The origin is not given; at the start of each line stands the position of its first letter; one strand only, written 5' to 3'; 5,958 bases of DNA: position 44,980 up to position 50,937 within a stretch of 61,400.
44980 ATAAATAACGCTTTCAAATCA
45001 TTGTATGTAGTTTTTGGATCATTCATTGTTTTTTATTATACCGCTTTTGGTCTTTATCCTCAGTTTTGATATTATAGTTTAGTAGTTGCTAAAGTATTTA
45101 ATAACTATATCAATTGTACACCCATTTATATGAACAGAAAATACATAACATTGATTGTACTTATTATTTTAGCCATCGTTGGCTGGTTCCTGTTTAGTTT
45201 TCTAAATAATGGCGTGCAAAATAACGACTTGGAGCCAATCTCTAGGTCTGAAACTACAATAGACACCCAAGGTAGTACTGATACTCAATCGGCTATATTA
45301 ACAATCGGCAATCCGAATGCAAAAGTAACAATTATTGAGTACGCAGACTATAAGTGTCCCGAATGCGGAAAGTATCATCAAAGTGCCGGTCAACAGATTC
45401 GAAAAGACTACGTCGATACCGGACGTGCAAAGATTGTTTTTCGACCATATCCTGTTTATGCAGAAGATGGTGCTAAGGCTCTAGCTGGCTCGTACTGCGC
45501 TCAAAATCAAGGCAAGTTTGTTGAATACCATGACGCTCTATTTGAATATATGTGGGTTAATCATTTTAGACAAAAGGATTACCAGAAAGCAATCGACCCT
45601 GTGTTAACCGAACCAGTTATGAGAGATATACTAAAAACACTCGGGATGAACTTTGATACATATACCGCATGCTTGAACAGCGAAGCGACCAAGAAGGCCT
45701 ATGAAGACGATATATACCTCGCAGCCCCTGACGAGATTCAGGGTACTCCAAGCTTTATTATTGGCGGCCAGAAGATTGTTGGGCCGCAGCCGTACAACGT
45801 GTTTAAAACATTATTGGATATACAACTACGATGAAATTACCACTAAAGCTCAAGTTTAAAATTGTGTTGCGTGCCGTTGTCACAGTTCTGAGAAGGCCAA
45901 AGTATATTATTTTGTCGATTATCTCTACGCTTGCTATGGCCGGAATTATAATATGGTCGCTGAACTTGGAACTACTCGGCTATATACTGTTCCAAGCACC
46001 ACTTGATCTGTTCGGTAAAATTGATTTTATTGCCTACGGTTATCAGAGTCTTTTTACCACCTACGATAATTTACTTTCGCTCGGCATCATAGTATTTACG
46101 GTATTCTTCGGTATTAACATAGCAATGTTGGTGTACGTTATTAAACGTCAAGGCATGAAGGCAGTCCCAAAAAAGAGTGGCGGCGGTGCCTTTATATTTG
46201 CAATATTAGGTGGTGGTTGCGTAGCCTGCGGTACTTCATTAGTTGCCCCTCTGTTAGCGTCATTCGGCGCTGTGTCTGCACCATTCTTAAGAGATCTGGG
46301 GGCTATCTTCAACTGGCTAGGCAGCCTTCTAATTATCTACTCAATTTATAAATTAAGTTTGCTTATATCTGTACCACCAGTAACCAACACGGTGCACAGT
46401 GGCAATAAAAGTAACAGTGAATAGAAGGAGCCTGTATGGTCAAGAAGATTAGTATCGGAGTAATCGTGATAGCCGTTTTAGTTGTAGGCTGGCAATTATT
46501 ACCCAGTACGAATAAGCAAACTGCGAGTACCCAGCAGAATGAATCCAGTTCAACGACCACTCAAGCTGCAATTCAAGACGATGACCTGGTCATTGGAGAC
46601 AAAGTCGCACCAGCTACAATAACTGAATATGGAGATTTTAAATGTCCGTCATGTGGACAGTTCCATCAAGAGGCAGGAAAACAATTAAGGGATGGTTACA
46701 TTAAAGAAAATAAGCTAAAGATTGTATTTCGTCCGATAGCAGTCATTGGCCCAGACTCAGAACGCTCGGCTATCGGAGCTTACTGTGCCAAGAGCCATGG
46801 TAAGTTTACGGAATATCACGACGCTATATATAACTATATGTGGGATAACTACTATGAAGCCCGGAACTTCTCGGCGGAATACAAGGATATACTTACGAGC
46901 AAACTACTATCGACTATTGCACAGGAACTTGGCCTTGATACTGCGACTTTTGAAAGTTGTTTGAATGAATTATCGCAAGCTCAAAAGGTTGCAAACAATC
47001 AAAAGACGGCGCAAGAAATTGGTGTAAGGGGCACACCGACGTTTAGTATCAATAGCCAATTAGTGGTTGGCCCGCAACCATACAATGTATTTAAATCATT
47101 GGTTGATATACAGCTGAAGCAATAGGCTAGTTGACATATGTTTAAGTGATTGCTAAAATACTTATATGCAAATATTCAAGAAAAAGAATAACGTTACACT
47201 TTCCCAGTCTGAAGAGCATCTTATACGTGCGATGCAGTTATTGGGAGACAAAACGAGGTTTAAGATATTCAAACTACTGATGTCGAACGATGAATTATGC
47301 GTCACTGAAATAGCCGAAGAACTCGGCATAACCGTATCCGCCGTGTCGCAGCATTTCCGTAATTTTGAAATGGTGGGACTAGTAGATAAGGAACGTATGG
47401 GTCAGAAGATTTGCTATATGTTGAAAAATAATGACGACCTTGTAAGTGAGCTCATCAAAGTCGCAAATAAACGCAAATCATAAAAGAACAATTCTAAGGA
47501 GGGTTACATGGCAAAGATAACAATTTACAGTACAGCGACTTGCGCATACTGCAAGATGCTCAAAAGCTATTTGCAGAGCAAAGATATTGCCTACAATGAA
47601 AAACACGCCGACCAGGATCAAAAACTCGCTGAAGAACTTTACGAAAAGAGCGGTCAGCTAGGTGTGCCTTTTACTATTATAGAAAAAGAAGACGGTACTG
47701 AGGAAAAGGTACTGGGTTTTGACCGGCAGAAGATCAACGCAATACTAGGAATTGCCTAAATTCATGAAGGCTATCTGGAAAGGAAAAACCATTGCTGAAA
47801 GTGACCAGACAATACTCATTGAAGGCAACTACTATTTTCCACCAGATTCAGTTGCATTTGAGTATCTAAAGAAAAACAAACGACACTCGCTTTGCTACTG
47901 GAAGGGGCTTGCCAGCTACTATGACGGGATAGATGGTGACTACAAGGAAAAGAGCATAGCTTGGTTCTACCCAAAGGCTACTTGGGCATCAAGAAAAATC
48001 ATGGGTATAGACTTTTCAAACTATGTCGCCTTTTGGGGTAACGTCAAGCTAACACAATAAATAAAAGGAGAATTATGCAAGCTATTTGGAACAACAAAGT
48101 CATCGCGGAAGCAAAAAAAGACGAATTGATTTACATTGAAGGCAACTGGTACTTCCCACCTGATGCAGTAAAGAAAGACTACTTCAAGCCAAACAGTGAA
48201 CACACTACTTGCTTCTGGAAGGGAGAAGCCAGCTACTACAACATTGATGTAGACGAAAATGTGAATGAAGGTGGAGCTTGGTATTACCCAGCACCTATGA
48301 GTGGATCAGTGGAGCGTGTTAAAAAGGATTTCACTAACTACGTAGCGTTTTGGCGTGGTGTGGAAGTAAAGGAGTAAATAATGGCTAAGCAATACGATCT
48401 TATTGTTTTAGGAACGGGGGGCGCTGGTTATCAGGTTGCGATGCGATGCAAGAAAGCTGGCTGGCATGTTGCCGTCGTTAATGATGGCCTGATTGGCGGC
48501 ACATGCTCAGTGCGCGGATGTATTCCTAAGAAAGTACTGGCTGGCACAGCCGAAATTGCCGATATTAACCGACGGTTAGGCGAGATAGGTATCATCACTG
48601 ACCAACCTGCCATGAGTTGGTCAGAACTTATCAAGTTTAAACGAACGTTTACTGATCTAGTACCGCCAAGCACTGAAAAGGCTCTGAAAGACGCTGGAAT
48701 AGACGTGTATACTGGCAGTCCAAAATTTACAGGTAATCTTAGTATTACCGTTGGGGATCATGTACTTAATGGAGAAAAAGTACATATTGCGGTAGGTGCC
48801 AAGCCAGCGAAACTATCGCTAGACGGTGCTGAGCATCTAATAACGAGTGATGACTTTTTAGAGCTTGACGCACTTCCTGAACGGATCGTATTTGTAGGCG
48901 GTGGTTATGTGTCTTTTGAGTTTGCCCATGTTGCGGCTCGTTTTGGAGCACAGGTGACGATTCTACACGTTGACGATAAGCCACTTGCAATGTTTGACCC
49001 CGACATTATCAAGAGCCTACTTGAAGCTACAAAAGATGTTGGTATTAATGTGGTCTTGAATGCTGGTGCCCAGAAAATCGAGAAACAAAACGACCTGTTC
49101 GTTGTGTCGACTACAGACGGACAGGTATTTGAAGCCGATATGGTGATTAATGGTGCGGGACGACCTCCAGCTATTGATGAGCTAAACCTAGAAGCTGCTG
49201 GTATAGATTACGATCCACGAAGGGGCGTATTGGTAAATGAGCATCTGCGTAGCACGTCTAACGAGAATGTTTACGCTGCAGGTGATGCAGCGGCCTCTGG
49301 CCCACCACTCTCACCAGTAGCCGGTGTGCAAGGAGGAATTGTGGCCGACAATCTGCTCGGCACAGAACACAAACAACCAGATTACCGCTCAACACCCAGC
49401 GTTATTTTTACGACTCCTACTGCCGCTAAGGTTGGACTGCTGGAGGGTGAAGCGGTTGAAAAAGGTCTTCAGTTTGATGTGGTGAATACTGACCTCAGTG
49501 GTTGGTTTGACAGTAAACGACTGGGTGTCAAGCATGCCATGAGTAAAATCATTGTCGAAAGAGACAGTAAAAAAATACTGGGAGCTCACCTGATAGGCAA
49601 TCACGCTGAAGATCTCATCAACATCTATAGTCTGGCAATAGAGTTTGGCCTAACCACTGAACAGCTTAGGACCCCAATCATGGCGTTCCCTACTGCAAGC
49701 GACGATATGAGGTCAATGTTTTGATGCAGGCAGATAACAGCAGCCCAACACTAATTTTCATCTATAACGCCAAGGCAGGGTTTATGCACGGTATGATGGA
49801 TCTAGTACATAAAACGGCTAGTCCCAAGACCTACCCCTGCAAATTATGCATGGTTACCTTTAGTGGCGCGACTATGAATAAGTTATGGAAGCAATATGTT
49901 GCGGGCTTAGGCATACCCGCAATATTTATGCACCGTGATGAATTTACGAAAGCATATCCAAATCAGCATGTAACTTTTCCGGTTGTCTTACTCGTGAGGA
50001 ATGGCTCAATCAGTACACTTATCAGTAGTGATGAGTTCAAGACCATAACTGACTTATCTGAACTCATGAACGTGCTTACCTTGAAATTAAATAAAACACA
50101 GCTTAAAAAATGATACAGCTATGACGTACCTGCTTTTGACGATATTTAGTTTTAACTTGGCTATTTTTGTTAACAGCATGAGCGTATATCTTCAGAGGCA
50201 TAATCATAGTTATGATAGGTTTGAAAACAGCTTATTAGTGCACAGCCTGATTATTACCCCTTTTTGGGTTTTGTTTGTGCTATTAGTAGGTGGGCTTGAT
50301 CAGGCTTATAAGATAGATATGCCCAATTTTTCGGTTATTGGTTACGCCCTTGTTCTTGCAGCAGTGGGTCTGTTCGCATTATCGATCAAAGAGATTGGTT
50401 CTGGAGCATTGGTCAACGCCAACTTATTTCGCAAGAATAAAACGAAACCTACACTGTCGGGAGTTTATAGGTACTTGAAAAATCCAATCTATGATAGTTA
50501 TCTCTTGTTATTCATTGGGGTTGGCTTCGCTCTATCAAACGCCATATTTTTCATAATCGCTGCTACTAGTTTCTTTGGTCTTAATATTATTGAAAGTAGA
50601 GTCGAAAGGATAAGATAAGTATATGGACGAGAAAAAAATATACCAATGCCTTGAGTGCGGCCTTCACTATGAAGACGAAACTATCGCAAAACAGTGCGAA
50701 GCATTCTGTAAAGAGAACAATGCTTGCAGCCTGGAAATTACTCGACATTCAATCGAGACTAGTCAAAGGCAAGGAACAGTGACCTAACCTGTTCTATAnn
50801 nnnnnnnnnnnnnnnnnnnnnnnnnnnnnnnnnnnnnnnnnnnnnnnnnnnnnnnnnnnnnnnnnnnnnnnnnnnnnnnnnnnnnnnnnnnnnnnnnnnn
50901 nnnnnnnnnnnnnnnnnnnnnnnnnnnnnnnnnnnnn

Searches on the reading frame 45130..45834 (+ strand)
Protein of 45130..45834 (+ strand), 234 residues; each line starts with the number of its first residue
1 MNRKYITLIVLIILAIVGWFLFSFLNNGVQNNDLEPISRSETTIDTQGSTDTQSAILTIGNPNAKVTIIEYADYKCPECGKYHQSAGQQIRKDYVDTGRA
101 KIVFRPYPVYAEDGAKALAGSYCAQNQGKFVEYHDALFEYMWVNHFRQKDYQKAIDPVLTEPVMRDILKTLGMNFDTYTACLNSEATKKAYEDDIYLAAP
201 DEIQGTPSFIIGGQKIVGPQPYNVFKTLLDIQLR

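Call 9: search_protein_families(library=pfam, proteins=[window:45130-45834:+], max_evalue=0.001)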
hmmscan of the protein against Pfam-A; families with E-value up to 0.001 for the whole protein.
window:45130-45834:+ (234 aa): 2 families
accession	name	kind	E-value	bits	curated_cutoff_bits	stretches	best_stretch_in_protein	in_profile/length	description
PF13462.12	Thioredoxin_4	-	7.3e-27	95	23.2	1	57-230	6-164/165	Thioredoxin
PF01323.26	DSBA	-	4.8e-13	49.7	25.6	1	68-229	2-190/191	DSBA-like thioredoxin domain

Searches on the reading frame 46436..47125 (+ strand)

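Call 9: search_protein_families(library=pfam, proteins=[window:46436-47125:+], max_evalue=0.001)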
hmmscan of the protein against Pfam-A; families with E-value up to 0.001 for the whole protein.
window:46436-47125:+ (229 aa): 4 families
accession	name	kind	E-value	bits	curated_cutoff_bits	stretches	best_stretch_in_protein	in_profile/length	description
PF13462.12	Thioredoxin_4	-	3.5e-27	96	23.2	1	49-224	4-164/165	Thioredoxin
PF01323.26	DSBA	-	4e-15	56.5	25.6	1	61-222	1-189/191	DSBA-like thioredoxin domain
PF13098.12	Thioredoxin_2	-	8.7e-06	26.5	27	1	65-205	12-81/104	Thioredoxin-like domain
PF13743.12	Thioredoxin_5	-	1.6e-05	25.2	27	1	146-205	104-163/186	Thioredoxin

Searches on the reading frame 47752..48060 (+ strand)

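Call 10: search_protein_families(library=pfam, proteins=[window:47752-48060:+], max_evalue=0.001)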
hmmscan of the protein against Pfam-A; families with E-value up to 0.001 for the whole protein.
window:47752-48060:+ (102 aa): 1 family
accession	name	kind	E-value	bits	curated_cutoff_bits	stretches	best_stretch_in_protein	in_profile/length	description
PF04248.19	NTP_transf_9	-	1.1e-22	80.1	22.1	1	5-95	1-91/93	Domain of unknown function (DUF427)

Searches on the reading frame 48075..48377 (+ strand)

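Call 10: search_protein_families(library=pfam, proteins=[window:48075-48377:+], max_evalue=0.001)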
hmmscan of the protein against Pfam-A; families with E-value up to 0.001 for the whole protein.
window:48075-48377:+ (100 aa): 1 family
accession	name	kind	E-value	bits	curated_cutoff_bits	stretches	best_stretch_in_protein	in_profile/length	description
PF04248.19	NTP_transf_9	-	1.6e-23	82.8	22.1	1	1-94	1-92/93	Domain of unknown function (DUF427)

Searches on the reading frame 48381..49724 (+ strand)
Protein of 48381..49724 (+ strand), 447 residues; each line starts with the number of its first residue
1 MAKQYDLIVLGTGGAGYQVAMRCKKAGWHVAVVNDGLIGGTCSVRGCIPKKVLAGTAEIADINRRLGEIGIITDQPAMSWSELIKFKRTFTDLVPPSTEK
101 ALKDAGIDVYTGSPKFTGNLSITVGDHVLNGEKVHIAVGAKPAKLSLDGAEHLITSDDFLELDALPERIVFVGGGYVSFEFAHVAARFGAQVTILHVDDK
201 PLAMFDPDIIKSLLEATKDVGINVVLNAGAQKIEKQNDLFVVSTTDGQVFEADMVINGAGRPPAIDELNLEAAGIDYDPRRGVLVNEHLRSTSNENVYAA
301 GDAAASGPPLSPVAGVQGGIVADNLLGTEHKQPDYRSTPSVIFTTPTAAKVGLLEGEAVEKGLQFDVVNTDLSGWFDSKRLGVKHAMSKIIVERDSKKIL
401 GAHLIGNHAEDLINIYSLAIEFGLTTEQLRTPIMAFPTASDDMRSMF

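Call 9: search_protein_families(library=pfam, proteins=[window:48381-49724:+], max_evalue=0.001)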
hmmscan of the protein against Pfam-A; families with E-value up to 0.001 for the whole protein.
window:48381-49724:+ (447 aa): 5 families
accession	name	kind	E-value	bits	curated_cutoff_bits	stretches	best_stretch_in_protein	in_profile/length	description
PF07992.20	Pyr_redox_2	-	8.4e-57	193.2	26.1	1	5-318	1-291/291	Pyridine nucleotide-disulphide oxidoreductase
PF02852.28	Pyr_redox_dim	-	4.7e-23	81.9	25.3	1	338-444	1-107/110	Pyridine nucleotide-disulphide oxidoreductase, dimerisation domain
PF00070.33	Pyr_redox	-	2e-18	67.1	22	1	168-239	1-72/82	Pyridine nucleotide-disulphide oxidoreductase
PF13738.12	Pyr_redox_3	-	1.2e-13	51.5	30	1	121-301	115-305/305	Pyridine nucleotide-disulphide oxidoreductase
PF00890.30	FAD_binding_2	-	0.0005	19.8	20.4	0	6-36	1-31/414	FAD binding domain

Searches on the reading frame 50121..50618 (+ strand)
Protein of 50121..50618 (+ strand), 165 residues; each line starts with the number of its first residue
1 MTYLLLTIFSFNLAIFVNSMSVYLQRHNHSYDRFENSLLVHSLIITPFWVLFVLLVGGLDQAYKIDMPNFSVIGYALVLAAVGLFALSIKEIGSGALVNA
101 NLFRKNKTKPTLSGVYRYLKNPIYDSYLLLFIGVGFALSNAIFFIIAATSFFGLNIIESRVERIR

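Call 3: search_protein_families(library=pfam, proteins=[window:50121-50618:+], max_evalue=1)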
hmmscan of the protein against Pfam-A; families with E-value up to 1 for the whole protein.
window:50121-50618:+ (165 aa): 3 families
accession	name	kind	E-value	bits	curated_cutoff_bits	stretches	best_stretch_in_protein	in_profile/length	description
PF04191.18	PEMT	-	3e-10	40.9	25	1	72-163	4-95/105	Phospholipid methyltransferase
PF04140.19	ICMT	-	0.0011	19.7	24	1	86-152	13-82/95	Isoprenylcysteine carboxyl methyltransferase (ICMT) family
PF10808.13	DUF2542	-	0.098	13.6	25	1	103-146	35-76/79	Protein of unknown function (DUF2542)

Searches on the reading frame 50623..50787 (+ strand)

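Call 3: search_protein_families(library=pfam, proteins=[window:50623-50787:+], max_evalue=1)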
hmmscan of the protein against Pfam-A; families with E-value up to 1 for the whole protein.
window:50623-50787:+ (54 aa): 2 families
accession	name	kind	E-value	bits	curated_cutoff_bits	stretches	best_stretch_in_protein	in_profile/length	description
PF23447.1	DUF7128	-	0.0013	19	25.7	1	2-32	8-38/44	Domain of unknown function (DUF7128)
PF16622.11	zf-C2H2_11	-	0.21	11.8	27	1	7-16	5-14/29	zinc-finger C2H2-type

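Call 51: search_protein_families(library=phrogs, proteins=[window:50623-50787:+], max_evalue=0.1)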
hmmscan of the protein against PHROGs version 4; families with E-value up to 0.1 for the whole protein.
window:50623-50787:+ (54 aa): 2 families
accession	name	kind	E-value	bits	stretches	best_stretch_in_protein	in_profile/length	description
phrog_25572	-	unknown function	0.069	13.9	1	1-15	1-15/45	-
phrog_26127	-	unknown function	0.073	14.2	1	4-26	3-25/107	-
